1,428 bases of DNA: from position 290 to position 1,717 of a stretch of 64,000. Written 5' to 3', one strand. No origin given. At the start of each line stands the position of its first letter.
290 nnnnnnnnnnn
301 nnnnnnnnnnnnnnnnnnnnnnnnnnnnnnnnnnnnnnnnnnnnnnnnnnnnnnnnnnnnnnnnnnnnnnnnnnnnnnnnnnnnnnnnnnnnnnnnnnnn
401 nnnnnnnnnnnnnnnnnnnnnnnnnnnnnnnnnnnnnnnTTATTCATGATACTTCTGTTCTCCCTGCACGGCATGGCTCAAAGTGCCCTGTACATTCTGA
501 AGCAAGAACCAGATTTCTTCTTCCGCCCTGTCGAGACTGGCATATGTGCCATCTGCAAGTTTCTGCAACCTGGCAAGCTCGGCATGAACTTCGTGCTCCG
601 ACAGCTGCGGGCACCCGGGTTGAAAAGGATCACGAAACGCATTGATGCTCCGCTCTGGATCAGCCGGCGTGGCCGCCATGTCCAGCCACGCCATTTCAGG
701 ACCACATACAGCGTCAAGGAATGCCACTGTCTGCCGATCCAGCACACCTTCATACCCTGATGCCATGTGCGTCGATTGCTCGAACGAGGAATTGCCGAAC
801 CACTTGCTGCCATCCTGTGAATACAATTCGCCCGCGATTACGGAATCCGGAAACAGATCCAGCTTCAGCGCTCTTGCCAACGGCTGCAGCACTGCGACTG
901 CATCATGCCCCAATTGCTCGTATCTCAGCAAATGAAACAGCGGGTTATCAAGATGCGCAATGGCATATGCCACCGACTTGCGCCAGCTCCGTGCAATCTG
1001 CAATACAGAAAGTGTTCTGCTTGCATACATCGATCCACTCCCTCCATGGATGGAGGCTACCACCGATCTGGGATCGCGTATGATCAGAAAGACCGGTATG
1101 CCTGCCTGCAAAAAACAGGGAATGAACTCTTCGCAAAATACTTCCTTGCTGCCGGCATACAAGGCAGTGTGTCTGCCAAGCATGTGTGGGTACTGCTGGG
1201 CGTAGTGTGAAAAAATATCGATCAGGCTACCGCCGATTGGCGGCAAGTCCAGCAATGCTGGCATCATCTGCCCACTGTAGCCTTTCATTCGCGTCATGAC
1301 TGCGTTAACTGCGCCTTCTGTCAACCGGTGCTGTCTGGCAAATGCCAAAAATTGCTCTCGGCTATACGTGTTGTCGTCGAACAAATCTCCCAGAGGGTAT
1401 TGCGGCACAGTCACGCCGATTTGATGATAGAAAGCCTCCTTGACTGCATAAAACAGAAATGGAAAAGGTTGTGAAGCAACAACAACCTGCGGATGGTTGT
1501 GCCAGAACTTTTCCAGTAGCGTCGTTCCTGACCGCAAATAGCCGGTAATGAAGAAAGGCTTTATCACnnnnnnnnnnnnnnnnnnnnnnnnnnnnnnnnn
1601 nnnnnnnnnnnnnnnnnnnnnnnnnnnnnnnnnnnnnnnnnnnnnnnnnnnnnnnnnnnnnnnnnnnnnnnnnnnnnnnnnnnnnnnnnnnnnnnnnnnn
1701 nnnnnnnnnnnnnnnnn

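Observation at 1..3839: Overlap-coupled GT-C / WbqC / sulfotransferase / GT2 operon: possible sulfated envelope-glycan modification pathway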

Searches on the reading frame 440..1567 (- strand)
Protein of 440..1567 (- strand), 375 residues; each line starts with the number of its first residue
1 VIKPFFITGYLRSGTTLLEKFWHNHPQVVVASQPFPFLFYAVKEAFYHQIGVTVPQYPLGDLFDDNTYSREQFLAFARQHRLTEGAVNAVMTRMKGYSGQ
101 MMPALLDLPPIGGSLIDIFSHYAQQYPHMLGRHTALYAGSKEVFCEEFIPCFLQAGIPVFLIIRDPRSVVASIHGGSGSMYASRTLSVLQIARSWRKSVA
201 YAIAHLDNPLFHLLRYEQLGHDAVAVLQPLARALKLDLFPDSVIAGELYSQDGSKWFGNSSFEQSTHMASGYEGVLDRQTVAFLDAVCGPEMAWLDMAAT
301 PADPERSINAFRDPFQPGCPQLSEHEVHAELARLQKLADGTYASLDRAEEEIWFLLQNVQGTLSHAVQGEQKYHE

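Call 5: search_protein_families(library=pfam, proteins=[window:440-1567:-], max_evalue=0.1)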
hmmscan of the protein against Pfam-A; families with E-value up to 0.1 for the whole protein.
window:440-1567:- (375 aa): 2 families
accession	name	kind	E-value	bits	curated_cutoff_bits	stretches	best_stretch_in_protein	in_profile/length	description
PF13469.12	Sulfotransfer_3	-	1.2e-10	42.5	27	2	4-34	1-31/216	Sulfotransferase family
PF00685.33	Sulfotransfer_1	-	0.0064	16.4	22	0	5-239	4-184/255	Sulfotransferase domain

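Call 6: search_protein_families(library=ncbifam, proteins=[window:440-1567:-], max_evalue=0.1)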
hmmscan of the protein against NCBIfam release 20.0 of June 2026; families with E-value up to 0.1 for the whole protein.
window:440-1567:- (375 aa): 1 family
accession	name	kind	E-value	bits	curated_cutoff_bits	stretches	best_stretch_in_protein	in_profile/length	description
NF052394.1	NodProtNoeE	equivalog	0.0073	15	500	1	6-46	12-49/387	nodulation protein NoeE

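Call 7: find_encoding_contigs(protein=window:440-1567:-, flank=10000, max_places=6)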
Protein window:440-1567:- (375 aa): 4 contigs read that carry it; 4 places shown.
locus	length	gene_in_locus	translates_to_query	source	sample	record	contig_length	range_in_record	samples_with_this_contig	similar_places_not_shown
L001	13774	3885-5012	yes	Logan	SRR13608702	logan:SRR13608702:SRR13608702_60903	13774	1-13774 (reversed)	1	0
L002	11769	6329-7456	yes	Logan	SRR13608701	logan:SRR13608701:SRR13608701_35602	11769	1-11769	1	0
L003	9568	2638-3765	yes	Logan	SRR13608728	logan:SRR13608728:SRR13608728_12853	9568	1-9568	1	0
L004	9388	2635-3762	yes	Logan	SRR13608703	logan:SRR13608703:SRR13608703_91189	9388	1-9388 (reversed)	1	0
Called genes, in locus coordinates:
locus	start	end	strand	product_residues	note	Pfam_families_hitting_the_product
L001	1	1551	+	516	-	?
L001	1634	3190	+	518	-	-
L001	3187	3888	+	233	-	PF08889:WbqC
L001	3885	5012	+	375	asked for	PF13469:Sulfotransfer_3 (faint)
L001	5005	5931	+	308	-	PF00535:Glycos_transf_2, PF10111:Glyco_tranf_2_2 (faint)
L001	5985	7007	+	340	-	PF00685:Sulfotransfer_1 (weak), PF13469:Sulfotransfer_3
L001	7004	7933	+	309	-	PF03706:LPG_synthase_TM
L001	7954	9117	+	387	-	PF01041:DegT_DnrJ_EryC1, PF01212:Beta_elim_lyase (faint), PF00155:Aminotran_1_2 (weak)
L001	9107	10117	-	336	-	PF00490:ALAD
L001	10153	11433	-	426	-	PF00202:Aminotran_3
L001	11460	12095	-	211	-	PF02581:TMP-TENI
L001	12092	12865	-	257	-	PF23441:SDR, PF00106:adh_short, PF08659:KR, PF13561:adh_short_C2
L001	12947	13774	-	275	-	?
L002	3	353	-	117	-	?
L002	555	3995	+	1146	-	PF17757:UvrB_inter, PF21132:MFD_D3, PF02559:CarD_TRCF_RID, PF00270:DEAD, PF04851:ResIII, PF00271:Helicase_C, PF03461:TRCF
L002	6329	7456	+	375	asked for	PF13469:Sulfotransfer_3 (faint)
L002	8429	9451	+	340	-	PF00685:Sulfotransfer_1 (weak), PF13469:Sulfotransfer_3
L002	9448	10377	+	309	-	PF03706:LPG_synthase_TM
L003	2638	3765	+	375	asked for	PF13469:Sulfotransfer_3 (faint)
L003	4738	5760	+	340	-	PF00685:Sulfotransfer_1 (weak), PF13469:Sulfotransfer_3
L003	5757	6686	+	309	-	PF03706:LPG_synthase_TM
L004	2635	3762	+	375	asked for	PF13469:Sulfotransfer_3 (faint)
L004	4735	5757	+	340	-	PF00685:Sulfotransfer_1 (weak), PF13469:Sulfotransfer_3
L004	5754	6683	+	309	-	PF03706:LPG_synthase_TM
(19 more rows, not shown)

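Call 10: search_protein_families(library=pfam, proteins=[L001:5005-5931:+, L001:5985-7007:+, L001:7004-7933:+, L001:7954-9117:+], max_evalue=0.01)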
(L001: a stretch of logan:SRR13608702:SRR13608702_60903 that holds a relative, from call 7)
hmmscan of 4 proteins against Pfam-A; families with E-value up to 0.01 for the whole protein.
L001:5005-5931:+ (308 aa): 3 families
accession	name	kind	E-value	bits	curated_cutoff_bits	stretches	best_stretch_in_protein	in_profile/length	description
PF00535.33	Glycos_transf_2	-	1.1e-28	100.7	23.3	1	7-161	1-159/168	Glycosyl transferase family 2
PF10111.15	Glyco_tranf_2_2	-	2.1e-05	24.6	27.3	1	7-103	1-96/276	Glycosyltransferase like family 2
PF13641.12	Glyco_tranf_2_3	-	0.0043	17.5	27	1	6-112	3-110/230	Glycosyltransferase like family 2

L001:5985-7007:+ (340 aa): 2 families
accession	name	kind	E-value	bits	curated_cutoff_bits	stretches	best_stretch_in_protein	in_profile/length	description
PF13469.12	Sulfotransfer_3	-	5.7e-25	89.3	27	1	8-218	1-214/216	Sulfotransferase family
PF00685.33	Sulfotransfer_1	-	4e-08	33.4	22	1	124-225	75-190/255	Sulfotransferase domain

L001:7004-7933:+ (309 aa): 1 family
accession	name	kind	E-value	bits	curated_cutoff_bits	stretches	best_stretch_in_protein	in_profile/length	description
PF03706.18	LPG_synthase_TM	-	2.1e-28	100.1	33.4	1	7-285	6-293/302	Lysylphosphatidylglycerol synthase TM region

L001:7954-9117:+ (387 aa): 5 families
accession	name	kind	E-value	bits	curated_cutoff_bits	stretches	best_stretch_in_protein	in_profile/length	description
PF01041.23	DegT_DnrJ_EryC1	-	4.1e-84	283.3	19.8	1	18-376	6-359/360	DegT/DnrJ/EryC1/StrS aminotransferase family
PF00155.27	Aminotran_1_2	-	5.3e-07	29.6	19.7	1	56-160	70-187/361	Aminotransferase class I and II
PF01212.27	Beta_elim_lyase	-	1.4e-05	25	27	1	38-167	34-177/288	Beta-eliminating lyase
PF00266.25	Aminotran_5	-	3e-05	23.6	21.5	1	56-164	65-181/371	Aminotransferase class-V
PF01053.26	Cys_Met_Meta_PP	-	0.0039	16.2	27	1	51-160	66-175/381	Cys/Met metabolism PLP-dependent enzyme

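Call 11: search_protein_families(library=ncbifam, proteins=[L001:5005-5931:+, L001:5985-7007:+, L001:7004-7933:+, L001:7954-9117:+], max_evalue=0.001)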
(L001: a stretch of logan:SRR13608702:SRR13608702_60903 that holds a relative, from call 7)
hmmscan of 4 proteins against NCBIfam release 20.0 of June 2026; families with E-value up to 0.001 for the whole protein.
L001:5005-5931:+ (308 aa): 15 families
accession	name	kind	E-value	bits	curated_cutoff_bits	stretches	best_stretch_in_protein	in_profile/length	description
NF007986.1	PRK10714.1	equivalog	2.9e-47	161.2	529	1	7-305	9-310/316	undecaprenyl-phosphate 4-deoxy-4-formamido-L-arabinose transferase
NF047588.1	GlcsyltransPgfSStrep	equivalog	4.2e-34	118.2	500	1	7-305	4-304/308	glycosyltransferase PgfS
NF041875.1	EPS_EpsD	equivalog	7.4e-14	51.9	370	1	7-122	2-116/325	exopolysaccharide biosynthesis glycosyltransferase EpsD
TIGR03937.1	PgaC_IcaA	equivalog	4.2e-11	42.4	422.3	1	3-99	44-136/407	poly-beta-1,6-N-acetyl-D-glucosamine synthase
TIGR03965.1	mycofact_glyco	equivalog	7.1e-11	41.6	280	1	7-106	77-172/467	mycofactocin biosynthesis glycosyltransferase MftF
NF047683.1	TeichurnBiosyTuaG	equivalog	1.1e-08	35.1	400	1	2-107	4-105/252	teichuronic acid biosynthesis protein TuaG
NF007482.0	PRK10073.1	equivalog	1.4e-08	34.1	423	1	3-109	5-106/334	glycosyltransferase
TIGR04283.1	glyco_like_mftF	equivalog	1.8e-08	34.3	182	1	7-140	2-126/221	TIGR04283 family arsenosugar biosynthesis glycosyltransferase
NF038302.1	EPS_HpsE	equivalog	5.1e-08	32.2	300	1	7-123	4-121/307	hormogonium polysaccharide biosynthesis glycosyltransferase HpsE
TIGR04242.1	nodulat_NodC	equivalog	1e-07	31.3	550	1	4-122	48-164/395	chitooligosaccharide synthase NodC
TIGR03111.1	glyc2_xrt_Gpos1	hypoth_equivalog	2.8e-06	26.4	363.95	1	4-122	49-165/439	TIGR03111 family XrtG-associated glycosyltransferase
NF050819.1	PolSacchBiosHfsG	equivalog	2.9e-05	23.4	500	1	3-124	11-131/302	polysaccharide biosynthesis protein HfsG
NF058614.1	PPMAGASynPpgS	equivalog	4.9e-05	22.9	370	1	8-125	4-117/226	polyprenyl-phospho-N-acetylgalactosaminyl synthase PpgS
NF038299.1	EPS_HpsN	equivalog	0.00026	20.1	425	1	5-123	2-116/317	hormogonium polysaccharide biosynthesis glycosyltransferase HpsN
TIGR04182.1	glyco_TIGR04182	equivalog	0.00033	20.1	325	0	7-121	3-108/293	S-layer glycoprotein N-glycosyltransferase AglJ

L001:5985-7007:+ (340 aa): 1 family
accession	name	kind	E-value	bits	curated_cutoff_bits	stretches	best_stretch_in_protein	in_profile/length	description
NF052394.1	NodProtNoeE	equivalog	4.3e-10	38.8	500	1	9-157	11-140/387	nodulation protein NoeE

L001:7004-7933:+ (309 aa): 3 families
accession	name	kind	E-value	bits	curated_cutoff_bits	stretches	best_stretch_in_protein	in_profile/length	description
TIGR00374.1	TIGR00374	subfamily_domain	1.1e-15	57.9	43.2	1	180-284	190-296/323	flippase-like domain-containing protein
NF033480.1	bifunc_MprF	equivalog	1e-06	27.3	600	1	7-299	14-295/841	bifunctional lysylphosphatidylglycerol flippase/synthetase MprF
TIGR03476.1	HpnL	subfamily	0.00077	18.9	195.65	0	4-290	7-307/318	putative membrane protein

L001:7954-9117:+ (387 aa): 24 families
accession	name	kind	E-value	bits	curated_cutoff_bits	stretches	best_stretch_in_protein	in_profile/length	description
TIGR02379.1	ECA_wecE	subfamily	6.4e-193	640.6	434.85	1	8-377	2-372/376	dTDP-4-amino-4,6-dideoxy-D-glucose transaminase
NF008687.0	PRK11706.1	equivalog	5.2e-186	617.8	375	1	8-377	2-371/375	dTDP-4-amino-4,6-dideoxygalactose transaminase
TIGR03588.1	PseC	equivalog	8.9e-64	215.7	423.5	1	35-378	28-378/380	UDP-4-amino-4,6-dideoxy-N-acetyl-beta-L-altrosamine transaminase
NF008658.2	PRK11658.1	equivalog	1.8e-59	201.3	631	1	9-378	6-375/379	UDP-4-amino-4-deoxy-L-arabinose aminotransferase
TIGR04181.1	NHT_00031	hypoth_equivalog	1.2e-51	175.7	420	1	8-359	1-357/359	LegC family aminotransferase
TIGR04427.1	PLP_DesI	equivalog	1.7e-41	142.6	650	1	26-376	41-379/390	dTDP-4-dehydro-6-deoxyglucose aminotransferase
NF011936.0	PRK15407.1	equivalog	5.4e-38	130.8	423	1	8-321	37-375/440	lipopolysaccharide biosynthesis protein RfbH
NF005816.0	PRK07682.1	equivalog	7.5e-10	38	620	1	56-160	94-204/390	aminotransferase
NF005817.0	PRK07683.1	equivalog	4.4e-09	35.5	575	1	55-159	92-201/387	aminotransferase A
NF006488.0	PRK08912.1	equivalog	7.8e-08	31.6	498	1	55-158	90-198/387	aminotransferase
NF004621.0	PRK05957.1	equivalog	9.1e-08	31.2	498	1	67-132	103-167/389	pyridoxal phosphate-dependent aminotransferase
NF004770.0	PRK06108.1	subfamily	2.3e-07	30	422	1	50-170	94-221/396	pyridoxal phosphate-dependent aminotransferase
NF041364.1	GntC_guanitoxin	equivalog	3.1e-07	29.6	415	1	53-159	61-174/356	guanitoxin biosynthesis PLP-dependent (S)-gamma-hydroxy-L-arginine cyclodehydratase GntC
NF006569.0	PRK09082.1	subfamily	1.2e-06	27.9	420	1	57-162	96-206/386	methionine aminotransferase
NF005855.0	PRK07777.1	equivalog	2.2e-06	27.3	553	1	55-159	92-203/391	pyridoxal phosphate-dependent aminotransferase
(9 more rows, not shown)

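Call 18: search_solved_structures(query=window:440-1567:-, max_evalue=10, show_alignments=3)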
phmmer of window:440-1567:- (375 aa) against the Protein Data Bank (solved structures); distinct sequences matched with E-value up to 10: 1.
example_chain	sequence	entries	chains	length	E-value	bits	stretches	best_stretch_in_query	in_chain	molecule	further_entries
7nmi_B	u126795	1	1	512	0.074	15.6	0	102-157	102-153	S100P-ANXA2 chimera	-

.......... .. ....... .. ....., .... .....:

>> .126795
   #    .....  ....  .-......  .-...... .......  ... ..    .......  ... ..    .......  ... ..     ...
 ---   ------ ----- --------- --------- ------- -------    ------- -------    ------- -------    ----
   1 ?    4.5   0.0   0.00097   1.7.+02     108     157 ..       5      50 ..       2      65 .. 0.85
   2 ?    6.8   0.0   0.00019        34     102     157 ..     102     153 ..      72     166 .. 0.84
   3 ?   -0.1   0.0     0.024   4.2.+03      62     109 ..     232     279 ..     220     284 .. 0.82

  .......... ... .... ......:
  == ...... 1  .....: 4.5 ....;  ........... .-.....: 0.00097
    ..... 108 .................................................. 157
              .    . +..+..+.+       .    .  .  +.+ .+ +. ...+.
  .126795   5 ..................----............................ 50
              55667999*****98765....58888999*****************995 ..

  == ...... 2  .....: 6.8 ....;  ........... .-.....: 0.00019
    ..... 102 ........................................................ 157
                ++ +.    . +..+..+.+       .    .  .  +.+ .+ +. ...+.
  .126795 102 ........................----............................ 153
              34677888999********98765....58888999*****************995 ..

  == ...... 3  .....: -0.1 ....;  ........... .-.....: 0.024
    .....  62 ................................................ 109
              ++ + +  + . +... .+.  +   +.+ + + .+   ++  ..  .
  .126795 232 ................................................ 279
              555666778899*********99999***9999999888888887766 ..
